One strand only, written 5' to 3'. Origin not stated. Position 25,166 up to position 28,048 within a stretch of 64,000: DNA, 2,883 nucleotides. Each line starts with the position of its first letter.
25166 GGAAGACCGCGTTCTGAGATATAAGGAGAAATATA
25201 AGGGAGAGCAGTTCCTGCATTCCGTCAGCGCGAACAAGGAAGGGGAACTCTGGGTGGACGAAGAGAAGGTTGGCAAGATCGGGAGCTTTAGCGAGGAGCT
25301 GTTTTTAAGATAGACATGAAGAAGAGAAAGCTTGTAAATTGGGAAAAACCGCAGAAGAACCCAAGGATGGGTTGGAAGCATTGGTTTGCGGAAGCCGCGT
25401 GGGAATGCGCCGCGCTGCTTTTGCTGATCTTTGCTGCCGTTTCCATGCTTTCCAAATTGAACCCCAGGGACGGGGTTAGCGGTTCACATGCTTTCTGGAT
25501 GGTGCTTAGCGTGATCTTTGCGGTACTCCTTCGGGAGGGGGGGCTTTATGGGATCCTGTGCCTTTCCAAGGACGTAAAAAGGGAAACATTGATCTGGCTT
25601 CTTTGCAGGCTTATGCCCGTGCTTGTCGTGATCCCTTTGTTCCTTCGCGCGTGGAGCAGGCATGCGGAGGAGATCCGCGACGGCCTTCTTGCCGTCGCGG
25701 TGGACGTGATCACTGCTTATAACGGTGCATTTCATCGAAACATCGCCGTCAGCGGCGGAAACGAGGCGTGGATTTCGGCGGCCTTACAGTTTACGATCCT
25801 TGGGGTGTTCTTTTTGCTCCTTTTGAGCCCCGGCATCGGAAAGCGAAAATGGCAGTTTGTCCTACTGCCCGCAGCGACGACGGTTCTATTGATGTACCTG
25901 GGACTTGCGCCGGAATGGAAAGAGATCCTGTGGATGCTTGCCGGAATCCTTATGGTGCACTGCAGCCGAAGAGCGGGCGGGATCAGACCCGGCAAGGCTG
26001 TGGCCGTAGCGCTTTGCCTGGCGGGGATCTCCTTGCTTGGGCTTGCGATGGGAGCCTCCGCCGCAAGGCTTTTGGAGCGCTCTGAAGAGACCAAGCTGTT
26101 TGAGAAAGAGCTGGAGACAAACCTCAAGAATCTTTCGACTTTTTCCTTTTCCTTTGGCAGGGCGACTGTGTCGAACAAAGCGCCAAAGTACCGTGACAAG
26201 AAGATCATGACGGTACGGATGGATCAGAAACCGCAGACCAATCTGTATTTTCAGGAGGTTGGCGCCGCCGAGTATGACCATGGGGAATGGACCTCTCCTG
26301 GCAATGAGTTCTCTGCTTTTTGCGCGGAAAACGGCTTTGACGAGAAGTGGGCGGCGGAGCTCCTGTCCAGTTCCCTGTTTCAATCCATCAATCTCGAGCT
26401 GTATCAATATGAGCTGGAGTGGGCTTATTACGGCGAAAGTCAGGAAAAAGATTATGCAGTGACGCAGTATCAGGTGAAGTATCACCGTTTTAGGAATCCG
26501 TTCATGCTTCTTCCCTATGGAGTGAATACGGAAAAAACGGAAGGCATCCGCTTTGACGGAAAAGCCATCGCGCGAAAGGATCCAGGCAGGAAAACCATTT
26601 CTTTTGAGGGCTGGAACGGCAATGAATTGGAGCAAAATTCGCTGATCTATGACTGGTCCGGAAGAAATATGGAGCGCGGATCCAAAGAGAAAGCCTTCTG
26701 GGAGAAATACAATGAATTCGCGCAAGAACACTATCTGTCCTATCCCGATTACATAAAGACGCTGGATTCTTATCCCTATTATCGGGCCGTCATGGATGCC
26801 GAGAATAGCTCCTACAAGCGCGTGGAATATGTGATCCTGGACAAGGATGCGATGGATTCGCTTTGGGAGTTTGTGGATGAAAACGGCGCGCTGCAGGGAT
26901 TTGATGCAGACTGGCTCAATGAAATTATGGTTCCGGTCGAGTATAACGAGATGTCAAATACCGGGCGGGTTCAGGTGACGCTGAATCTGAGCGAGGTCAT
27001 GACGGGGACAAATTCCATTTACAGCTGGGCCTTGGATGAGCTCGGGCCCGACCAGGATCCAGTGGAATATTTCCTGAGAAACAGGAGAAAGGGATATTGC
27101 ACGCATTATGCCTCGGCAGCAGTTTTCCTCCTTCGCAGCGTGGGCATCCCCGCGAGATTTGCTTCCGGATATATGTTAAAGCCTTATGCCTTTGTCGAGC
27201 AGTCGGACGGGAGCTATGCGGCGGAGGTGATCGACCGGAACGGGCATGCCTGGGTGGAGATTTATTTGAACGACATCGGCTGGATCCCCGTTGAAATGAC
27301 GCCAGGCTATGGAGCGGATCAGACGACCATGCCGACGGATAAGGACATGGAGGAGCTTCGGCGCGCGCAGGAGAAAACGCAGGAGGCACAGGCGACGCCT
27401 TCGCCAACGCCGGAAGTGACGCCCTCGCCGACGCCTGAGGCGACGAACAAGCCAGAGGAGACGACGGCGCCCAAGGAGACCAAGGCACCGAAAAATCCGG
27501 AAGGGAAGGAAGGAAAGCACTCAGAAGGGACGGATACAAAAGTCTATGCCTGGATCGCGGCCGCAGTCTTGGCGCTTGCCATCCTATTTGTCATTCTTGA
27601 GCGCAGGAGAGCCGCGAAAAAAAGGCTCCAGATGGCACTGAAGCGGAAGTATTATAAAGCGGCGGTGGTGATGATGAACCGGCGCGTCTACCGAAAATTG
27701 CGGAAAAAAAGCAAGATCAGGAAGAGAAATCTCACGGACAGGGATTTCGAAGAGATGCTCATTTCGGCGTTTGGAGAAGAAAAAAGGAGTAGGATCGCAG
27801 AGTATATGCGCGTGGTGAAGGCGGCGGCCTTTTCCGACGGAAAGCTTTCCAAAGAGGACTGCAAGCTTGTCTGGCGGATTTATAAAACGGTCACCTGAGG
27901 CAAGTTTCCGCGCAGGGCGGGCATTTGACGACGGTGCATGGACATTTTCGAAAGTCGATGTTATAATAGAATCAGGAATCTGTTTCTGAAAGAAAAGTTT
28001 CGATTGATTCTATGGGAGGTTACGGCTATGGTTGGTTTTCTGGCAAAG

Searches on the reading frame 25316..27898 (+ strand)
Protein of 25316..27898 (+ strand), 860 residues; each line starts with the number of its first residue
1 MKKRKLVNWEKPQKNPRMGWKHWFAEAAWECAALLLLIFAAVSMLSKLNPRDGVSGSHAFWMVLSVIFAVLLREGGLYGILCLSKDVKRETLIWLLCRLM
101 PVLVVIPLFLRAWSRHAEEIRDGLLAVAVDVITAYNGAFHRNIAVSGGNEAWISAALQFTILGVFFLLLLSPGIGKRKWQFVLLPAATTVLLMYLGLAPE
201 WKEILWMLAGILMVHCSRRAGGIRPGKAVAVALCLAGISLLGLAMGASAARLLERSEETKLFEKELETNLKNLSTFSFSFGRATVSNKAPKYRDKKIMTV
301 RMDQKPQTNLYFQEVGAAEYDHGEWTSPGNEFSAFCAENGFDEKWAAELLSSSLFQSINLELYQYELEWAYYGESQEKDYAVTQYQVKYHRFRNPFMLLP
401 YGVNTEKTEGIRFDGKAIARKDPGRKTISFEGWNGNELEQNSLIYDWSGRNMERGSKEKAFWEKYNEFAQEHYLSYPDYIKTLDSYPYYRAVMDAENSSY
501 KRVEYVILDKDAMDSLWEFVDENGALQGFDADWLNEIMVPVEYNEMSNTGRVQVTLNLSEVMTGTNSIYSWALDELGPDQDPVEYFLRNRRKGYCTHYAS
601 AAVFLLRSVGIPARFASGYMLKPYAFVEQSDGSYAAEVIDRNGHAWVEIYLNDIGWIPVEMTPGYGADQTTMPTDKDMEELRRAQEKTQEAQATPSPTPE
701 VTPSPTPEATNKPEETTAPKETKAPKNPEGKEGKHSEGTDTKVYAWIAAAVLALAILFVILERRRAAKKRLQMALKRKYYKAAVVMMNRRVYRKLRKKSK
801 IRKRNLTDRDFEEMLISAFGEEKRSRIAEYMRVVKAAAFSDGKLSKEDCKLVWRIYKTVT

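Call 3: search_protein_families(library=pfam, proteins=[window:25316-27898:+], max_evalue=1)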
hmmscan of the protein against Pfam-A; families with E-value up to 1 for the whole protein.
window:25316-27898:+ (860 aa): 4 families
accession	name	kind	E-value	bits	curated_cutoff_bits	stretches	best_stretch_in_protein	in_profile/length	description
PF01841.26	Transglut_core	-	4e-21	75.8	23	1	569-660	31-107/108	Transglutaminase-like superfamily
PF20088.4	DUF6480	-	0.16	12.3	25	1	692-760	5-72/78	Family of unknown function (DUF6480)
PF24944.1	DUF7758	-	0.52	11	27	1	743-802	56-113/126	Domain of unknown function (DUF7758)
PF05887.16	Trypan_PARP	-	0.61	10.5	100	0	668-730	44-105/134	Procyclic acidic repetitive protein (PARP)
